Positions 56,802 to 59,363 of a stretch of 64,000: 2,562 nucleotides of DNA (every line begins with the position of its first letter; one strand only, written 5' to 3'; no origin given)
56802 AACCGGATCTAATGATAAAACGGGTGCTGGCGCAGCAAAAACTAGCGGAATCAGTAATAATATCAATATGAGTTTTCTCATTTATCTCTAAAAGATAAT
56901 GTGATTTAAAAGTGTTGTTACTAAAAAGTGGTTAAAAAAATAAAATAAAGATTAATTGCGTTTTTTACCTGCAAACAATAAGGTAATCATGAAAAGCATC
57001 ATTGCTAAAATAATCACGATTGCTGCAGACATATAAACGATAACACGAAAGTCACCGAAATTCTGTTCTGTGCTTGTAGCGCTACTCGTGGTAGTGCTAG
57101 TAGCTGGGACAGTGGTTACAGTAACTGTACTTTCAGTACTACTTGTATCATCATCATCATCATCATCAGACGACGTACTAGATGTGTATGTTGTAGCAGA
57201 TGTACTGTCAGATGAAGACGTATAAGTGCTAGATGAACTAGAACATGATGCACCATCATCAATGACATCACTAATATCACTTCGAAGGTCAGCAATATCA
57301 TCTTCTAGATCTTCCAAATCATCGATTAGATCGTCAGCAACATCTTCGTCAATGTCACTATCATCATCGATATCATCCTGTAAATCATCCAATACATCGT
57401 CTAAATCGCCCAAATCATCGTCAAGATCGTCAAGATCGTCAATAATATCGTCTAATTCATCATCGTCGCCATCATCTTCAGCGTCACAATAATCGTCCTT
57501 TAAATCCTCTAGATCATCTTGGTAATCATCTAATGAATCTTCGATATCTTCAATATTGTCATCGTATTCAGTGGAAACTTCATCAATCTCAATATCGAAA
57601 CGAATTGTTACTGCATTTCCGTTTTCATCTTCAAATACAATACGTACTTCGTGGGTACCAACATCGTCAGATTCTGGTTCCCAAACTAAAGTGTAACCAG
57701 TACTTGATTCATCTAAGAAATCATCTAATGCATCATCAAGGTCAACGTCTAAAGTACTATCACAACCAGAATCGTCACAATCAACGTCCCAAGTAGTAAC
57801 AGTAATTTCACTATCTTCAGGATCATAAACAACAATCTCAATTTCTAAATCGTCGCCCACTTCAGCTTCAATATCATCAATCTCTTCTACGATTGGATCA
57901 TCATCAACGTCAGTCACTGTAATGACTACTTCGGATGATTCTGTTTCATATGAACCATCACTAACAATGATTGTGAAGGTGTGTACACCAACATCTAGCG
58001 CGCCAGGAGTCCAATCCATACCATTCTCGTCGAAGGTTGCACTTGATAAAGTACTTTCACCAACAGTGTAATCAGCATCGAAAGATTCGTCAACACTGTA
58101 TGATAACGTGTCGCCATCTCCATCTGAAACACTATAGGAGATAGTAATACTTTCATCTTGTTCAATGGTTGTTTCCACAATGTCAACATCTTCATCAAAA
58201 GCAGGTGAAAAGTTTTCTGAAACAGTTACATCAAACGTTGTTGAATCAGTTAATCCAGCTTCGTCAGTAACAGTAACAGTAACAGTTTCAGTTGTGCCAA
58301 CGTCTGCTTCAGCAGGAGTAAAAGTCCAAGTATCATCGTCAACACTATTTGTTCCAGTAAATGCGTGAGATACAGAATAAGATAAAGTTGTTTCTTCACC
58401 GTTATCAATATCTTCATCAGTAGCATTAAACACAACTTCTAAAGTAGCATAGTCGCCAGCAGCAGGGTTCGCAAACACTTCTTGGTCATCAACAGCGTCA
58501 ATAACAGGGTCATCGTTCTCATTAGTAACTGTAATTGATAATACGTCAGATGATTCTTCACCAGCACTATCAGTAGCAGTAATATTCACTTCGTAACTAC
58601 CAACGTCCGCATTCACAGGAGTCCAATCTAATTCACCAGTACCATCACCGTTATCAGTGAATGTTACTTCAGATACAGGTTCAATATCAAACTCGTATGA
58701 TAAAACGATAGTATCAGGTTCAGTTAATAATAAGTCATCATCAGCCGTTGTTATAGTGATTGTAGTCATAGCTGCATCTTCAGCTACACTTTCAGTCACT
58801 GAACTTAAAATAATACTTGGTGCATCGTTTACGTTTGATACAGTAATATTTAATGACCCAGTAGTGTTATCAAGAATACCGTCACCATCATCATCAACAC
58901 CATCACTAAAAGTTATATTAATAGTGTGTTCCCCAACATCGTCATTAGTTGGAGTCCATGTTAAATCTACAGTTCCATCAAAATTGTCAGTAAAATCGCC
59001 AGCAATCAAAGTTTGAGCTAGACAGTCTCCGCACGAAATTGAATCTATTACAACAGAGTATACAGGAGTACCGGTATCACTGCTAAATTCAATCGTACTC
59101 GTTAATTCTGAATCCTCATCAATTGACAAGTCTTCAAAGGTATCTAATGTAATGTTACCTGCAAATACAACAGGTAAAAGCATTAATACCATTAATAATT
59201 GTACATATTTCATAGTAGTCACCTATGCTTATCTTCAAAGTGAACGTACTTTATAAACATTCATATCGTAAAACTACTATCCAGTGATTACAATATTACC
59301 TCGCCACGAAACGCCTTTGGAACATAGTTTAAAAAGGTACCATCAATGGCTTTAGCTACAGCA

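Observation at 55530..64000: Locus of four tandem, extremely acidic Ig-like/TSP3 surface proteins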

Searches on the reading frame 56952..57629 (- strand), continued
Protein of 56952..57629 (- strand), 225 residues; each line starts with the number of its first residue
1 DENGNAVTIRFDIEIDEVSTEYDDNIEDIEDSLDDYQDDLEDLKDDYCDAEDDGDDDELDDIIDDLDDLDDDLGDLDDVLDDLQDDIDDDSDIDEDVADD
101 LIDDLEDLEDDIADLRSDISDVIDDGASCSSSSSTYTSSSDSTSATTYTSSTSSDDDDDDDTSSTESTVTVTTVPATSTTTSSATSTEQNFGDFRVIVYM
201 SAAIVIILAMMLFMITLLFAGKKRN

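Call 63: search_protein_families(library=ncbifam, proteins=[P0365, P0368, P0379, P0383, P0402, P0373, P0393, P0364, P0390, P0376], max_evalue=0.01)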
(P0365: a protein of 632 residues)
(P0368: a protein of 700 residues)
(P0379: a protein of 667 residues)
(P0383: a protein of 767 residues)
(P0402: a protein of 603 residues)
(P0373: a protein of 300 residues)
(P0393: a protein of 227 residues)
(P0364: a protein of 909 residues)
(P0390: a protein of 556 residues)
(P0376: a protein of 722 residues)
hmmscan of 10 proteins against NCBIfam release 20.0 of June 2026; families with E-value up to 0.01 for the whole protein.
P0365 (632 aa): 10 families
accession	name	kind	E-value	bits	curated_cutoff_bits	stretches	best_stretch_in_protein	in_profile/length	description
NF038112.1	myxo_dep_M36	subfamily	2.7e-12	44.7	1500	1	156-548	1279-1572/1604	myxosortase-dependent M36 family metallopeptidase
NF045500.1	Omp28_seleno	equivalog_domain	1e-11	44.8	200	1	124-163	273-312/377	Omp28-related selenoprotein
NF047638.1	throspo3_MtsC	equivalog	1.2e-09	37.6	350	1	124-174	194-244/428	cell-cell cohesion MYXO-CTERM protein MtsC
NF045487.1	ASRP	equivalog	1.3e-05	24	300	1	448-547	148-249/593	archaea-specific SMC-related protein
TIGR04527.1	mycoplas_twoTM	subfamily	1.9e-05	24.5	125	1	457-621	41-202/248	MG_279/MG_280 family protein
TIGR02169.1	SMC_prok_A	equivalog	0.0011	16.7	729.4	1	438-545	741-846/1165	chromosome segregation protein SMC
TIGR02168.1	SMC_prok_B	equivalog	0.0015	16.4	567.35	1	436-542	261-367/1181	chromosome segregation protein SMC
NF041035.1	Rad50_Halo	equivalog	0.0045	15.4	1000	1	433-548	181-294/883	DNA double-strand break repair ATPase Rad50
NF002572.0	PRK02224.1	equivalog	0.0048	15.2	1087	1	440-545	319-427/888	DNA double-strand break repair ATPase Rad50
NF040738.1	nickel_Mua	equivalog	0.0077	16.3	75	0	458-548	20-112/185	nickel-binding protein Mua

P0368 (700 aa): 13 families
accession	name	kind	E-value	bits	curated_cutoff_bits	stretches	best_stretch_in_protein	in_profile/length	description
NF045500.1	Omp28_seleno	equivalog_domain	6e-11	42.3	200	1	113-180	245-310/377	Omp28-related selenoprotein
NF047638.1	throspo3_MtsC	equivalog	4.9e-10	38.9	350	1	144-181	66-103/428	cell-cell cohesion MYXO-CTERM protein MtsC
NF052324.1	PorU_rel_Nterm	equivalog_domain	2.1e-07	29.5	450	1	188-286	782-879/879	putative type IX secretion system sortase PorU2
NF045487.1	ASRP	equivalog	3.1e-06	26.1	300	1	506-609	330-434/593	archaea-specific SMC-related protein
NF003034.1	PRK03918.1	equivalog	0.0001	20.4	700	1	497-608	631-732/878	DNA double-strand break repair ATPase Rad50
TIGR02168.1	SMC_prok_B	equivalog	0.00016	19.6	567.35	1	504-607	683-787/1181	chromosome segregation protein SMC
NF033930.1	pneumo_PspA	exception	0.0005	18.9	850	1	491-629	231-369/659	pneumococcal surface protein A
TIGR04211.1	SH3_and_anchor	equivalog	0.0011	18.6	65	1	505-587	85-165/198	TIGR04211 family SH3 domain-containing protein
NF002572.0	PRK02224.1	equivalog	0.0013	17.1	1087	1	500-610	191-299/888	DNA double-strand break repair ATPase Rad50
TIGR02169.1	SMC_prok_A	equivalog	0.0013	16.5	729.4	1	502-608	747-852/1165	chromosome segregation protein SMC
NF041035.1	Rad50_Halo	equivalog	0.0014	17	1000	1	499-614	190-303/883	DNA double-strand break repair ATPase Rad50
NF041034.1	Rad50_Sulf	equivalog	0.0026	15.7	1000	1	504-607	497-604/872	DNA double-strand break repair ATPase Rad50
NF045780.1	TrlF_fam_ATP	equivalog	0.0035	16.1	350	1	498-608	594-701/944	TrlF family AAA-like ATPase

P0379 (667 aa): 6 families
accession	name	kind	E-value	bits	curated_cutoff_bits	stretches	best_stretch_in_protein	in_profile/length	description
NF045487.1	ASRP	equivalog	3.5e-05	22.6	300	1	484-578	373-467/593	archaea-specific SMC-related protein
NF041034.1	Rad50_Sulf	equivalog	0.00099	17.1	1000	1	491-575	319-403/872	DNA double-strand break repair ATPase Rad50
TIGR04211.1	SH3_and_anchor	equivalog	0.002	17.8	65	1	486-585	65-167/198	TIGR04211 family SH3 domain-containing protein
NF003034.1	PRK03918.1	equivalog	0.0031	15.6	700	1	488-585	648-742/878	DNA double-strand break repair ATPase Rad50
NF005222.0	PRK06718.1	equivalog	0.005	16.4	204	0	274-320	43-90/203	NAD(P)-binding protein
TIGR04527.1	mycoplas_twoTM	subfamily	0.0085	15.8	125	0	487-665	40-212/248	MG_279/MG_280 family protein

P0383 (767 aa): 1 family
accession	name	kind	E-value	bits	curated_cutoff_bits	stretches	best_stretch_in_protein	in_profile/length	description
NF012211.1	tand_rpt_95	domain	6.1e-14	51.8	90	2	508-573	18-86/98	tandem-95 repeat protein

P0402 (603 aa): 6 families
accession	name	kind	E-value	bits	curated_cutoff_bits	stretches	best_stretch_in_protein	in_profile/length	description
NF047638.1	throspo3_MtsC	equivalog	1e-29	103.7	350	2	275-396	58-179/428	cell-cell cohesion MYXO-CTERM protein MtsC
NF045500.1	Omp28_seleno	equivalog_domain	8.4e-19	68.2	200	3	285-340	253-308/377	Omp28-related selenoprotein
NF038112.1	myxo_dep_M36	subfamily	4.1e-06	24.2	1500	1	94-308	1357-1571/1604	myxosortase-dependent M36 family metallopeptidase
TIGR04527.1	mycoplas_twoTM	subfamily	0.00011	22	125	1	429-528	74-175/248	MG_279/MG_280 family protein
TIGR02169.1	SMC_prok_A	equivalog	0.00011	20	729.4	1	425-523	754-854/1165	chromosome segregation protein SMC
TIGR02168.1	SMC_prok_B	equivalog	0.0012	16.7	567.35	1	430-528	288-397/1181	chromosome segregation protein SMC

P0373 (300 aa): 6 families
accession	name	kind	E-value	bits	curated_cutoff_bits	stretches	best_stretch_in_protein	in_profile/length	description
NF045487.1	ASRP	equivalog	0.00032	19.4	300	1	113-204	384-471/593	archaea-specific SMC-related protein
NF041034.1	Rad50_Sulf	equivalog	0.00044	18.2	1000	1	94-204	492-605/872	DNA double-strand break repair ATPase Rad50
NF047638.1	throspo3_MtsC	equivalog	0.0014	17.6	350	1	26-110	193-266/428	cell-cell cohesion MYXO-CTERM protein MtsC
TIGR02169.1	SMC_prok_A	equivalog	0.002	15.9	729.4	1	110-210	757-858/1165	chromosome segregation protein SMC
TIGR04527.1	mycoplas_twoTM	subfamily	0.0076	16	125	0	113-205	41-133/248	MG_279/MG_280 family protein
NF033930.1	pneumo_PspA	exception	0.0081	14.9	850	1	114-215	222-323/659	pneumococcal surface protein A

P0393 (227 aa): 5 families
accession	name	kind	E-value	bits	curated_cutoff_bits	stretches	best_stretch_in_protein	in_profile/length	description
NF045487.1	ASRP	equivalog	0.0008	18.1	300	1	67-138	365-438/593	archaea-specific SMC-related protein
NF041035.1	Rad50_Halo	equivalog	0.002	16.5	1000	1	41-152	209-317/883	DNA double-strand break repair ATPase Rad50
TIGR04527.1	mycoplas_twoTM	subfamily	0.0062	16.2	125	1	15-136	13-133/248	MG_279/MG_280 family protein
TIGR02168.1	SMC_prok_B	equivalog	0.0096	13.7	567.35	1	19-151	660-797/1181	chromosome segregation protein SMC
TIGR02169.1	SMC_prok_A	equivalog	0.0097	13.6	729.4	0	63-144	357-443/1165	chromosome segregation protein SMC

P0364 (909 aa): 2 families
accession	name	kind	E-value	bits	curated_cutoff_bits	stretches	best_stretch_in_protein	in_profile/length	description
TIGR02169.1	SMC_prok_A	equivalog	2.7e-05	22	729.4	0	722-840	726-845/1165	chromosome segregation protein SMC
NF003034.1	PRK03918.1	equivalog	0.00037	18.6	700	1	600-785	510-691/878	DNA double-strand break repair ATPase Rad50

P0390 (556 aa): 0 families

P0376 (722 aa): 18 families
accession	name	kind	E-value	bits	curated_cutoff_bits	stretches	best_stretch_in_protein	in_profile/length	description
NF038112.1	myxo_dep_M36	subfamily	2.1e-19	68.3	1500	2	284-481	1218-1412/1604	myxosortase-dependent M36 family metallopeptidase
NF047638.1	throspo3_MtsC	equivalog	7.4e-14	51.5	350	2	436-488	50-102/428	cell-cell cohesion MYXO-CTERM protein MtsC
NF045500.1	Omp28_seleno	equivalog_domain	6.4e-12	45.5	200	2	451-486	273-308/377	Omp28-related selenoprotein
TIGR00864.1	PCC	subfamily_domain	1.1e-08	31.9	1861.4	2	378-431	1413-1463/2700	polycystin cation channel protein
NF045487.1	ASRP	equivalog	5.6e-07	28.5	300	1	540-637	375-467/593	archaea-specific SMC-related protein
TIGR04527.1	mycoplas_twoTM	subfamily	1.4e-05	24.9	125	1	538-719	37-211/248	MG_279/MG_280 family protein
TIGR02168.1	SMC_prok_B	equivalog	0.00022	19.1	567.35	1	540-634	212-306/1181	chromosome segregation protein SMC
TIGR02169.1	SMC_prok_A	equivalog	0.00081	17.2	729.4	1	542-633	760-851/1165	chromosome segregation protein SMC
NF033932.1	LapB_rpt_80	domain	0.00093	19.4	45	0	222-256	1-35/83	LapB repeat-containing protein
NF002572.0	PRK02224.1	equivalog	0.0011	17.3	1087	1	537-634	240-332/888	DNA double-strand break repair ATPase Rad50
NF041035.1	Rad50_Halo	equivalog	0.0013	17.2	1000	1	541-637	206-300/883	DNA double-strand break repair ATPase Rad50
NF045780.1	TrlF_fam_ATP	equivalog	0.0016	17.2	350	1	544-636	433-529/944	TrlF family AAA-like ATPase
NF003409.0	PRK04778.1-3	equivalog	0.0017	17.2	562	1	539-635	123-216/570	septation ring formation regulator EzrA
NF058578.1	CPR_pilus_PamR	equivalog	0.0028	16.6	300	1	210-248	202-238/297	pilus system RbmA-like protein PamR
NF033441.0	BREX_BrxC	hypoth_equivalog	0.0032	15.8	400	1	533-644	941-1048/1173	BREX system P-loop protein BrxC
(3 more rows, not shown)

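Call 76: list_cluster_members(proteins=[P0366, P0369, P0370, P0372, P0374, P0375, P0381, P0401, P0385, P0400])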
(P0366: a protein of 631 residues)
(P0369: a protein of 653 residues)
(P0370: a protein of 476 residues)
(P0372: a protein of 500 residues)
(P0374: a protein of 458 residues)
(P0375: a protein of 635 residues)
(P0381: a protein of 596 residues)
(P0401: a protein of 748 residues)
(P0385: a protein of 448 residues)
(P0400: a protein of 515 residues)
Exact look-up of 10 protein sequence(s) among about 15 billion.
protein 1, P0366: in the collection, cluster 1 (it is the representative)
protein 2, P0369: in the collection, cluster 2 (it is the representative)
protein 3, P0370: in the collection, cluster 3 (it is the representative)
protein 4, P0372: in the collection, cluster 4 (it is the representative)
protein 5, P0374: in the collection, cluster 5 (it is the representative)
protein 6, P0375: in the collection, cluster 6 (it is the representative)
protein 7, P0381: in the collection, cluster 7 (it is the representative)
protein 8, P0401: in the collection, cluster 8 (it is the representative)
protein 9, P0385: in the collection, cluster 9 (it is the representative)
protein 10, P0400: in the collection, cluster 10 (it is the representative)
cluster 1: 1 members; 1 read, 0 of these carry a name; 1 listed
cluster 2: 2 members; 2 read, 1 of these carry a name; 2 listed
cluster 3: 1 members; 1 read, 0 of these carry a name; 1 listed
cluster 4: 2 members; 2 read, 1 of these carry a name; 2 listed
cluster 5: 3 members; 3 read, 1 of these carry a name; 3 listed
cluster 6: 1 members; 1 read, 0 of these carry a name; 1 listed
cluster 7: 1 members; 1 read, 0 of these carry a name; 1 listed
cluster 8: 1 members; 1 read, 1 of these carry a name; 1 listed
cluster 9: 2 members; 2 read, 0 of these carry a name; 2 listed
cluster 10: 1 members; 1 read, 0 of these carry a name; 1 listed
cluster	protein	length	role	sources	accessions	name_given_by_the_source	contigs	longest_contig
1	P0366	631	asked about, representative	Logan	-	-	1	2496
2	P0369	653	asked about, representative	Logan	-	-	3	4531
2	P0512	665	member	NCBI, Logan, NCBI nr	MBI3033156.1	PKD domain-containing protein [Candidatus Woesearchaeota archaeon]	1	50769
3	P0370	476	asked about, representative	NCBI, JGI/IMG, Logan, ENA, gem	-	-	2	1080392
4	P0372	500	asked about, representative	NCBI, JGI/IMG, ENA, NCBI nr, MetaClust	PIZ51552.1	hypothetical protein COY27_03190 [Candidatus Woesearchaeota archaeon ... | MAG: hypothetical protein COY27_03190 [Candidatus Woesearchaeota archaeon ... | \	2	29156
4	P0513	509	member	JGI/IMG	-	-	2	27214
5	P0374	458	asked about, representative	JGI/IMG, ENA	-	-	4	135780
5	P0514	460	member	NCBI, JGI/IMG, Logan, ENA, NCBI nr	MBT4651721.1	hypothetical protein HOC13_04340 [Candidatus Woesearchaeota archaeon] | hypothetical protein | hypothetical protein [Candidatus Woesearchaeota archaeon]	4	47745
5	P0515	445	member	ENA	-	-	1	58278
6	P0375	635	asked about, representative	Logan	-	-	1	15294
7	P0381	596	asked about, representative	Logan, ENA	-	-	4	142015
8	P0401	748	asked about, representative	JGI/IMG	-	predicted nucleic acid-binding Zn-ribbon protein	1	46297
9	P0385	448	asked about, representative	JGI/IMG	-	-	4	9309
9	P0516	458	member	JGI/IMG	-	-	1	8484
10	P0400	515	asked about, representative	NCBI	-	-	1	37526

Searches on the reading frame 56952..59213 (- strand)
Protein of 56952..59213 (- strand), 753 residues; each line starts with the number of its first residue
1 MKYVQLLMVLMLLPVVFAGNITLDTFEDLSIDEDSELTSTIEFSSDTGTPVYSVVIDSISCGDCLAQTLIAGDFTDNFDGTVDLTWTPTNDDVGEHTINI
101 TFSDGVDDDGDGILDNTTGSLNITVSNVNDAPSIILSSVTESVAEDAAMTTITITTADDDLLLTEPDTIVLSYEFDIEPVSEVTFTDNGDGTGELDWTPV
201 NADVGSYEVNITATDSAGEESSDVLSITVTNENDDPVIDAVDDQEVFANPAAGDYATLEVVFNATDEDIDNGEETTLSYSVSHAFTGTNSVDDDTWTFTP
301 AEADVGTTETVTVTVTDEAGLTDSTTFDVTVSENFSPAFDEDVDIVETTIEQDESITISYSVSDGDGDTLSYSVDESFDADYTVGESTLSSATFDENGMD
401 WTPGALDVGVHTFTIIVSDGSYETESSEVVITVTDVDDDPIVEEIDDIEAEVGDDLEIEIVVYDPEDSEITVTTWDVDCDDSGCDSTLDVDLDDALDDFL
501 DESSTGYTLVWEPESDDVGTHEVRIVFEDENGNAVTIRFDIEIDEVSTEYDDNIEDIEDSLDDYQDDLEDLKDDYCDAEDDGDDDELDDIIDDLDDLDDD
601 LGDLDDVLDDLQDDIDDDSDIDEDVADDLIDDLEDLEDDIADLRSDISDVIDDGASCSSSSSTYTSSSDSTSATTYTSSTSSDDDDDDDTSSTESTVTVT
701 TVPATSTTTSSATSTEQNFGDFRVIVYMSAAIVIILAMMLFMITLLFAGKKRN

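Call 5: search_protein_families(library=pfam, proteins=[window:56952-59213:-], max_evalue=0.1)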
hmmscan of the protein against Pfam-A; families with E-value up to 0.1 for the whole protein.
window:56952-59213:- (753 aa): 10 families
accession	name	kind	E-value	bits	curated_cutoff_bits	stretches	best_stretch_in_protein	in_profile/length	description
PF17963.7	Big_9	-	1.4e-10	42.3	23.6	3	233-330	1-89/89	Bacterial Ig domain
PF05345.18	He_PIG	-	2.4e-10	41.1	24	1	192-230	58-96/96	Putative Ig domain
PF00630.25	Filamin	-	8.8e-07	30.1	26.9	0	69-104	51-84/93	Filamin/ABP280 repeat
PF19076.6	CshA_repeat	-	0.0002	22.4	27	1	260-331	32-103/103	Surface adhesin CshA repetitive domain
PF17892.7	Cadherin_5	-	0.00042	20.5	26.5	2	259-331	28-97/98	Cadherin-like domain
PF02494.22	HYR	-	0.0028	18.4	21.7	1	304-331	55-81/81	HYR domain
PF19077.6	Big_13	-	0.003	18.4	27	2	286-331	54-100/102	Bacterial Ig-like domain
PF22091.2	DUF6941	-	0.0067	17.2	27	0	509-546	41-79/125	Family of unknown function (DUF6941)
PF06832.18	BiPBP_C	-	0.029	14.7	26.8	0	499-539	54-90/90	Penicillin-Binding Protein C-terminus Family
PF04108.17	ATG17_like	-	0.033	14.1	43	0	557-653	117-191/355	Autophagy protein ATG17-like domain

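Call 6: search_protein_families(library=ncbifam, proteins=[window:56952-59213:-], max_evalue=0.1)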
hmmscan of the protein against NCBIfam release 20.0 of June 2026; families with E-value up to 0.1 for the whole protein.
window:56952-59213:- (753 aa): 7 families
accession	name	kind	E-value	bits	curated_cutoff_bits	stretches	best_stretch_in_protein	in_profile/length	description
NF012211.1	tand_rpt_95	domain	6.9e-12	45.2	90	4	264-333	17-86/98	tandem-95 repeat protein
NF045487.1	ASRP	equivalog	3.3e-08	32.6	300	1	544-649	368-471/593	archaea-specific SMC-related protein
NF038112.1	myxo_dep_M36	subfamily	2.2e-05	21.8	1500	1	92-372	1253-1508/1604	myxosortase-dependent M36 family metallopeptidase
TIGR02169.1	SMC_prok_A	equivalog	8.3e-05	20.5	729.4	1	542-653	749-859/1165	chromosome segregation protein SMC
TIGR04225.1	CshA_fibril_rpt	repeat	0.0017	19.1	60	1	261-331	34-104/104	fibrillar adhesin CshA-type repeat protein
TIGR04527.1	mycoplas_twoTM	subfamily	0.0017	18.1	125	1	535-750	30-213/248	MG_279/MG_280 family protein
NF033932.1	LapB_rpt_80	domain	0.0066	16.7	45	1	205-241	1-37/83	LapB repeat-containing protein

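Call 10: find_homologous_proteins(query=window:56952-59213:-, max_evalue=0.001)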
Query window:56952-59213:- (753 aa): 229 proteins with E <= 0.001 among 8000 candidates; the best 120 are listed.
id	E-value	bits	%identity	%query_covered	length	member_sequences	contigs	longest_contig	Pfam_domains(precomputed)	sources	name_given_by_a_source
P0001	0.0e+0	1506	99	100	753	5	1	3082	PF17963.8,PF05345.19,PF00630.26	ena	-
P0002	0.0e+0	1286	88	76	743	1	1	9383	PF17963.8,PF17892.8,PF05345.19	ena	-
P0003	0.0e+0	1035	70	100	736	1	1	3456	PF17963.8,PF05345.19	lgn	-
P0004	2.9e-100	355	36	90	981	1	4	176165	PF17963.8,PF17892.8,PF05345.19,PF00630.26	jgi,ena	-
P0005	1.4e-96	343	35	90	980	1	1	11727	PF17963.8,PF17892.8,PF25275.2,PF17803.8,PF05345.19,PF00630.26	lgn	-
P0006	7.0e-87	311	35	97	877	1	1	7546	PF17963.8,PF17892.8,PF05345.19,PF00630.26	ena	-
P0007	1.5e-72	263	35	91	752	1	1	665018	PF17963.8,PF05345.19,PF00630.26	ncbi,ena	-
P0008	5.0e-64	235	32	100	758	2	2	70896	PF17963.8,PF05345.19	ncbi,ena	-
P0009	1.0e-56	211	28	65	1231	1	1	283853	PF07886.17,PF17963.8,PF17892.8,PF17803.8,PF05345.19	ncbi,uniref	ncbi:putative Ig domain-containing protein, partial [Pectobacterium actinidiae]|uniref:putative Ig d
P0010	1.9e-42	164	31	74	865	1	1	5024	PF17963.8,PF17892.8,PF05345.19,PF00630.26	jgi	jgi:hypothetical protein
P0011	6.8e-41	159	29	60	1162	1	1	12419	PF01839.30,PF14312.13,PF00801.27,PF17892.8,PF17957.8,PF25275.2,PF08329.17,PF18911.7,PF22352.3,PF17963.8,PF13517.13,PF18957.7,PF24908.1,PF05345.19,PF19077.7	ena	-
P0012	1.2e-40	158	33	62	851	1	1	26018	PF00801.27,PF17963.8,PF05345.19,PF00630.26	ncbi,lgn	-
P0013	3.2e-40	156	29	60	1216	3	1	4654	PF15418.13,PF00801.27,PF18981.7,PF17892.8,PF17957.8,PF25275.2,PF13750.13,PF17803.8,PF16403.12,PF08329.17,PF06832.19,PF14059.12,PF18911.7,PF22352.3,PF17963.8,PF18962.8,PF13860.13,PF05345.19,PF19077.7,PF20164.5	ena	-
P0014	4.1e-38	149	26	53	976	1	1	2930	PF00801.27,PF12499.14,PF17963.8,PF19410.6,PF17892.8,PF25275.2,PF20843.5,PF05660.16,PF05345.19,PF18911.7,PF00630.26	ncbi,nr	ncbi:MAG: tandem-95 repeat protein, partial [candidate division Zixibacteria bacterium]|nr:tandem-95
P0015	3.0e-37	147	28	61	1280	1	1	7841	PF00801.27,PF17963.8,PF17892.8,PF25275.2,PF17803.8,PF05345.19,PF08309.18,PF18911.7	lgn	-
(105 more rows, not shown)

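Call 12: find_encoding_contigs(protein=P0007, flank=10000, max_places=3)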
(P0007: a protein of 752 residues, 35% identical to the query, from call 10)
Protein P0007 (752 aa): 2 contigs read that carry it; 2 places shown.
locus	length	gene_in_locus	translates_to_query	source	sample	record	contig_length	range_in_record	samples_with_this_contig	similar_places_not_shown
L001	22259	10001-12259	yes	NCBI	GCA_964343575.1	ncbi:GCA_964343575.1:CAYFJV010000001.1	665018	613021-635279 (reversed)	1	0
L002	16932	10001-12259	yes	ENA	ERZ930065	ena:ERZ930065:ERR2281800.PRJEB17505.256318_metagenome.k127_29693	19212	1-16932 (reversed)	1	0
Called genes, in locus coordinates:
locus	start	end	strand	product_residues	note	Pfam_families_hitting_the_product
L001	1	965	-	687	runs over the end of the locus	PF06074:Portal_Mu, PF06381:Phage_portal_3, PF04860:Phage_portal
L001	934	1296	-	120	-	-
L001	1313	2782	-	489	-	PF03237:Terminase_6N (weak)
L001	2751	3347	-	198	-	-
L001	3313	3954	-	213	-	PF02195:ParB_N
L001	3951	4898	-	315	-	PF02086:MethyltransfD12, PF03602:Cons_hypoth95 (faint)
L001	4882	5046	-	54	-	-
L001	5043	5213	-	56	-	-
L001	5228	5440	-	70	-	PF22090:Gins51_C (weak)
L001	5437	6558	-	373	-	-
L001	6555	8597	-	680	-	-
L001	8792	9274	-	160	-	-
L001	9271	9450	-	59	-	-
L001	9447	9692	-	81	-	-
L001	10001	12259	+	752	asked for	PF00630:Filamin (faint), PF05345:He_PIG (faint), PF17963:Big_9 (weak)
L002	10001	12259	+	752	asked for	PF00630:Filamin (faint), PF05345:He_PIG (faint), PF17963:Big_9 (weak)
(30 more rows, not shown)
